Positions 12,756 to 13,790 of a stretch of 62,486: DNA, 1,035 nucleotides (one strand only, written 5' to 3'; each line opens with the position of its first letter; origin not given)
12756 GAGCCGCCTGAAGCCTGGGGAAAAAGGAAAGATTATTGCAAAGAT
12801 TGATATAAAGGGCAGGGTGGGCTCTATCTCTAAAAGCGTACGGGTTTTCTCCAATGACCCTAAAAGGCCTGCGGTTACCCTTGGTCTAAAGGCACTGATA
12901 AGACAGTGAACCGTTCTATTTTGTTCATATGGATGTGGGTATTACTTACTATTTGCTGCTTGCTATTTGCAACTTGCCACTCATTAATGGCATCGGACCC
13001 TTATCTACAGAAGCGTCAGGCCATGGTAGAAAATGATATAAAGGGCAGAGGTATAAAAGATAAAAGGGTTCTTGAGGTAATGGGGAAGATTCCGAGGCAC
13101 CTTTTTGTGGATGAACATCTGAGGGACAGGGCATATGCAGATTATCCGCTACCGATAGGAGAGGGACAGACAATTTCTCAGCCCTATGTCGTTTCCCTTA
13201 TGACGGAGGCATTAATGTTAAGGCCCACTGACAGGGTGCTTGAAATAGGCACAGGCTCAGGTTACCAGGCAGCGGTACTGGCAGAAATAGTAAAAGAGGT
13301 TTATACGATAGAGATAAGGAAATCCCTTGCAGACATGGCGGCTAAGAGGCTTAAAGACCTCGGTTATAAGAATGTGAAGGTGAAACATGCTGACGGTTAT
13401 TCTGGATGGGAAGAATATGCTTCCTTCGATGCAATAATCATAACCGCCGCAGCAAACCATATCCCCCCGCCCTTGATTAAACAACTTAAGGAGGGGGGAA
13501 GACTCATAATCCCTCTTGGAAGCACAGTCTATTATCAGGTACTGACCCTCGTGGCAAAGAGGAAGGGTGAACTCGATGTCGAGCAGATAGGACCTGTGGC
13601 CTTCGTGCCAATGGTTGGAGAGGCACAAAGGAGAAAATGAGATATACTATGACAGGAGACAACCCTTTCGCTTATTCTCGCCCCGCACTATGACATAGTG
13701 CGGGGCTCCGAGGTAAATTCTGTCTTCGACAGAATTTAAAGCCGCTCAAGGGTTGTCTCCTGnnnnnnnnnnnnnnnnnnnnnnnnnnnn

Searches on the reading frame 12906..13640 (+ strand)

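Call 71: search_protein_families(library=pfam, proteins=[window:12906-13640:+], max_evalue=0.001)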
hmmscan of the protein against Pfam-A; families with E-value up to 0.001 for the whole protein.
window:12906-13640:+ (244 aa): 12 families
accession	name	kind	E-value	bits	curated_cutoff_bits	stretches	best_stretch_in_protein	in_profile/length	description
PF01135.25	PCMT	-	1.1e-65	221.8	20.3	1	36-239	2-208/210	Protein-L-isoaspartate(D-aspartate) O-methyltransferase (PCMT)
PF00398.26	RrnaAD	-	5.4e-12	45.8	24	1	97-194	20-119/263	Ribosomal RNA adenine dimethylase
PF13649.12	Methyltransf_25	-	3.2e-10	41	27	1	111-196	1-88/97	Methyltransferase domain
PF08241.18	Methyltransf_11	-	4.3e-09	37.3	21.2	1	112-206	1-92/95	Methyltransferase domain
PF13847.12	Methyltransf_31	-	1.1e-08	35.3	27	1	108-202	4-109/145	Methyltransferase domain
PF13489.12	Methyltransf_23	-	9e-07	29.2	27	1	105-190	20-98/164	Methyltransferase domain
PF08242.18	Methyltransf_12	-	1.9e-05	25.7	30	1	112-190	1-81/98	Methyltransferase domain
PF05175.20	MTS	-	7.1e-05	23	23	1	98-179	22-104/170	Methyltransferase small domain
PF02353.26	CMAS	-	0.0003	20.6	27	1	96-186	51-140/273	Mycolic acid cyclopropane synthetase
PF01209.24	Ubie_methyltran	-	0.00054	19.8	20.1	1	106-203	46-145/233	ubiE/COQ5 methyltransferase family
PF01189.24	Methyltr_RsmB-F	-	0.00079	19.6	27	0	102-181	3-87/199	16S rRNA methyltransferase RsmB/F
PF08704.16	GCD14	-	0.00099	19.3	26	0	96-168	29-106/247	tRNA methyltransferase complex GCD14 subunit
